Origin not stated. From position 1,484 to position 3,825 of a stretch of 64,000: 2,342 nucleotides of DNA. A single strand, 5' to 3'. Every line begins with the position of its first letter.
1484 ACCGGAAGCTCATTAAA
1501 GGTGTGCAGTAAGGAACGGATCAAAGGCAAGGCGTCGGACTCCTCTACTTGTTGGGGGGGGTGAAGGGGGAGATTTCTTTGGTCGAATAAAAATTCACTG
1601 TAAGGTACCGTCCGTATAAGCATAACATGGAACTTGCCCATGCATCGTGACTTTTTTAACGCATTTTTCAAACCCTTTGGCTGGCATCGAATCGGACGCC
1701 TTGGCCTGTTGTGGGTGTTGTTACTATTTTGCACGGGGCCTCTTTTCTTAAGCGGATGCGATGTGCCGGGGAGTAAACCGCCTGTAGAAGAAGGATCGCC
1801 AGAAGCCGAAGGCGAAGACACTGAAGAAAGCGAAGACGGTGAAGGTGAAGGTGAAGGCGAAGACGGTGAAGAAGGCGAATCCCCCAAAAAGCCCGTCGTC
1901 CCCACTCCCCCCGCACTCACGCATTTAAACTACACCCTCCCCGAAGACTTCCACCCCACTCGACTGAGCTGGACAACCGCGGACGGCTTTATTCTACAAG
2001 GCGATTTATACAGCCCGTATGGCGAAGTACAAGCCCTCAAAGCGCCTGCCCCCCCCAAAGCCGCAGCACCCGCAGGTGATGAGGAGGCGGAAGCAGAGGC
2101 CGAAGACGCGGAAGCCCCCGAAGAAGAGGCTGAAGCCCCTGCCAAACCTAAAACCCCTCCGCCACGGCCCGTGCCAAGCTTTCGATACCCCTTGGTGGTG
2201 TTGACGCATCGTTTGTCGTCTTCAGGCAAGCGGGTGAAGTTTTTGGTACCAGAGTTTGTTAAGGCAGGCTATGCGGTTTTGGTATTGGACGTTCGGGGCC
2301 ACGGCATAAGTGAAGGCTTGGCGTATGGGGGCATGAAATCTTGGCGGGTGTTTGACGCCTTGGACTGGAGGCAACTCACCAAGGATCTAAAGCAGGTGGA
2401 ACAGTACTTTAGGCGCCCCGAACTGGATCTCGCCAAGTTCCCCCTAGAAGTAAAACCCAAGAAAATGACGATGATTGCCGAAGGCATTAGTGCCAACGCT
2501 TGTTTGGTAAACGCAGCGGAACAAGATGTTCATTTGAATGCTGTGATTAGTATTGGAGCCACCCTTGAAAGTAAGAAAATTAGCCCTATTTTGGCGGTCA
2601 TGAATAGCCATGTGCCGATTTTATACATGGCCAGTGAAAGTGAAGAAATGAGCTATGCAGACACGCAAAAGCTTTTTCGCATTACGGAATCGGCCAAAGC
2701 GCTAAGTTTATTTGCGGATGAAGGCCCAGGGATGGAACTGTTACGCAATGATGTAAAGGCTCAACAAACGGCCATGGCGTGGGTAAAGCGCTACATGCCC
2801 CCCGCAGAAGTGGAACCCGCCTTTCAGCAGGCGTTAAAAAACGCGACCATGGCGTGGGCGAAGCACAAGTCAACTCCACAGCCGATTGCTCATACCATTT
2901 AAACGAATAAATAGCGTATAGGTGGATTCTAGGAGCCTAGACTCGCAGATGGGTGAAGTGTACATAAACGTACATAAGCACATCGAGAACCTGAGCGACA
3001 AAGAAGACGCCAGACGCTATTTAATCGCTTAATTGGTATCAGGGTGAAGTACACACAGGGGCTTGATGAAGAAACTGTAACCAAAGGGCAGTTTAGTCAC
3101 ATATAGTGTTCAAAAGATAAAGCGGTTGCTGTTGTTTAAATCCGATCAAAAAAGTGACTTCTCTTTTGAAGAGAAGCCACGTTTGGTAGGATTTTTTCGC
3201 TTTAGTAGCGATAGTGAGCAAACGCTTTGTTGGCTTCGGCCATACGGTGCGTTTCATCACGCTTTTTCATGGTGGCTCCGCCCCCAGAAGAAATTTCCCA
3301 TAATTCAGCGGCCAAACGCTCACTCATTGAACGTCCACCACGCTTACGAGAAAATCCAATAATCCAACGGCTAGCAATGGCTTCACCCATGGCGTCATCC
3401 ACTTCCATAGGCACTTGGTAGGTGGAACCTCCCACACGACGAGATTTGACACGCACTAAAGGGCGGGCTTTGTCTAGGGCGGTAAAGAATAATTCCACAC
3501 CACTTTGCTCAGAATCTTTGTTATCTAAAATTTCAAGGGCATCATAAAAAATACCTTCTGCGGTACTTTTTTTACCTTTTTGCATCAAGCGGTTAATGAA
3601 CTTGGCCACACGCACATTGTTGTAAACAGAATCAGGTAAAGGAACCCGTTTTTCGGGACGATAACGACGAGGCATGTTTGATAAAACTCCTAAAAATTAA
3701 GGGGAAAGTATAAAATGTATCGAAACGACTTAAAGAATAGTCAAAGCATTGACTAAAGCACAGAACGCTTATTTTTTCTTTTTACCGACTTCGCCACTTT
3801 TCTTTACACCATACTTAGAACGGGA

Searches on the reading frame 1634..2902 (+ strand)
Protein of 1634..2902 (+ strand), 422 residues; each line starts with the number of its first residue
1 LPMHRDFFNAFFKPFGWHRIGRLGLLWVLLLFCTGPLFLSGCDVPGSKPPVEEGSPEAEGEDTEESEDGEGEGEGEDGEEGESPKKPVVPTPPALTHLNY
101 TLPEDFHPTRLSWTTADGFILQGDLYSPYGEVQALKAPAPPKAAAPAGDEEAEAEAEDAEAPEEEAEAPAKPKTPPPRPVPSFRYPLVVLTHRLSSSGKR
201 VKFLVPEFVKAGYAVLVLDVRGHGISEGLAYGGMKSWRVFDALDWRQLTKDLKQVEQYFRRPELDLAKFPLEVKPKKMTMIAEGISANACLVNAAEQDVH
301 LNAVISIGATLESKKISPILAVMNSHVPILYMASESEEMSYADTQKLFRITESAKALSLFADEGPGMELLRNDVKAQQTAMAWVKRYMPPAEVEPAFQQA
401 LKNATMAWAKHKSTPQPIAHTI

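Call 47: search_protein_families(library=pfam, proteins=[window:1634-2902:+], max_evalue=0.001)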
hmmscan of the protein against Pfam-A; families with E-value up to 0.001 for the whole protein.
window:1634-2902:+ (422 aa): 2 families
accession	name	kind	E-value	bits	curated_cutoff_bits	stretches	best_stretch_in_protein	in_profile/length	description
PF12146.15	Hydrolase_4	-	1.8e-07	31.1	27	1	187-256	6-66/239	Serine aminopeptidase, S33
PF02129.25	Peptidase_S15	-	0.00012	22.3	23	1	124-245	8-73/262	X-Pro dipeptidyl-peptidase (S15 family)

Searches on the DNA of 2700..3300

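Call 75: search_rna_families(source=window, start=2700, end=3300, threshold=evalue, max_evalue=1)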
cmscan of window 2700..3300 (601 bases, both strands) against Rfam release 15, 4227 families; matches with E-value up to 1: 1.
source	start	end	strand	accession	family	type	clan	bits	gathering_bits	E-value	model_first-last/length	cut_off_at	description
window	3190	3272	+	RF00236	ctRNA_pGA1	Gene; antisense;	-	18.5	45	0.41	1-79/79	no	ctRNA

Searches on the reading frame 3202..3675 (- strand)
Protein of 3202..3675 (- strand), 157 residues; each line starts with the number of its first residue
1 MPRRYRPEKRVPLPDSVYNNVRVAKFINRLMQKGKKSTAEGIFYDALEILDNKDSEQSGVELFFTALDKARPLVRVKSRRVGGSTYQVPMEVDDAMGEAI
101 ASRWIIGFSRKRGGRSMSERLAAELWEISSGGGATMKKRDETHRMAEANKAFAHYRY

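Call 47: search_protein_families(library=pfam, proteins=[window:3202-3675:-], max_evalue=0.001)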
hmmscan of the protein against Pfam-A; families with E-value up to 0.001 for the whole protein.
window:3202-3675:- (157 aa): 1 family
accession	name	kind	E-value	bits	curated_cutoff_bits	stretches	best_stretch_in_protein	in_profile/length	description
PF00177.27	Ribosomal_S7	-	3.5e-52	176.4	24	1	2-150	1-148/148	Ribosomal protein S7p/S5e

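Call 52: find_encoding_contigs(protein=window:3202-3675:-, flank=1500, max_places=10)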
Protein window:3202-3675:- (157 aa): 20 contigs read that carry it; 10 places shown.
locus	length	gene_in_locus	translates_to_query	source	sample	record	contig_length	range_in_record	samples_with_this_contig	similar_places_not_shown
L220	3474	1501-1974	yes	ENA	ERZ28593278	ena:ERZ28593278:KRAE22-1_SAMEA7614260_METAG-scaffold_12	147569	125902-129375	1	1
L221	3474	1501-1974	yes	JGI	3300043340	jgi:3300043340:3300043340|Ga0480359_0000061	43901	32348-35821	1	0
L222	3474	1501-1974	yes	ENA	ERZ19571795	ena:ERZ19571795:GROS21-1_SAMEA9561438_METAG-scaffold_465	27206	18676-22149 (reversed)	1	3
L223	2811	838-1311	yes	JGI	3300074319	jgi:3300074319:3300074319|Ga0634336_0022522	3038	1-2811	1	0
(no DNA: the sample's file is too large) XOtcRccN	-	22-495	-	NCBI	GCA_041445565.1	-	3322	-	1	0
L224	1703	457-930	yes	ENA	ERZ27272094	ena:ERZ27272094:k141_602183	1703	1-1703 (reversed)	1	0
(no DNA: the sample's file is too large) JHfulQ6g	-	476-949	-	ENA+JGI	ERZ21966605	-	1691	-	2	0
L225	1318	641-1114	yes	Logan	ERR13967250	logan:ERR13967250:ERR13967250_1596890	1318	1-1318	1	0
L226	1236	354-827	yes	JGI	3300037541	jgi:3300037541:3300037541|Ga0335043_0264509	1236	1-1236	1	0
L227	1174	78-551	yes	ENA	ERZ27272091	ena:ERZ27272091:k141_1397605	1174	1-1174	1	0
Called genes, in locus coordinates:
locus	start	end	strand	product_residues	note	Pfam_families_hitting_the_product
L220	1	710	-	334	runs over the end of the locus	-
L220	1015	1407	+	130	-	PF00164:Ribosom_S12_S23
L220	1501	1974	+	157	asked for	PF00177:Ribosomal_S7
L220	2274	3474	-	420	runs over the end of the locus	PF12146:Hydrolase_4 (weak)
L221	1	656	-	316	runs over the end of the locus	-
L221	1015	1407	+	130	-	PF00164:Ribosom_S12_S23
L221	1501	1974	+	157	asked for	PF00177:Ribosomal_S7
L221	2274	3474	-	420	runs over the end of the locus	PF12146:Hydrolase_4 (weak)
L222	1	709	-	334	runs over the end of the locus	-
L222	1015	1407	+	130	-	PF00164:Ribosom_S12_S23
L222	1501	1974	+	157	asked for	PF00177:Ribosomal_S7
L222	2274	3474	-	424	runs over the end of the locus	-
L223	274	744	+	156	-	PF00164:Ribosom_S12_S23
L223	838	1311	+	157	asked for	PF00177:Ribosomal_S7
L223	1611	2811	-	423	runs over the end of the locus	PF12146:Hydrolase_4 (weak)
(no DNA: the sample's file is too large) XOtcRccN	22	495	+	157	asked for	PF00177:Ribosomal_S7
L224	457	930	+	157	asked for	PF00177:Ribosomal_S7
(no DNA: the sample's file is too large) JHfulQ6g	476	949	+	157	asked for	PF00177:Ribosomal_S7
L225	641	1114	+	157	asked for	PF00177:Ribosomal_S7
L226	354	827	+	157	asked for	PF00177:Ribosomal_S7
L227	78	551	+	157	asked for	PF00177:Ribosomal_S7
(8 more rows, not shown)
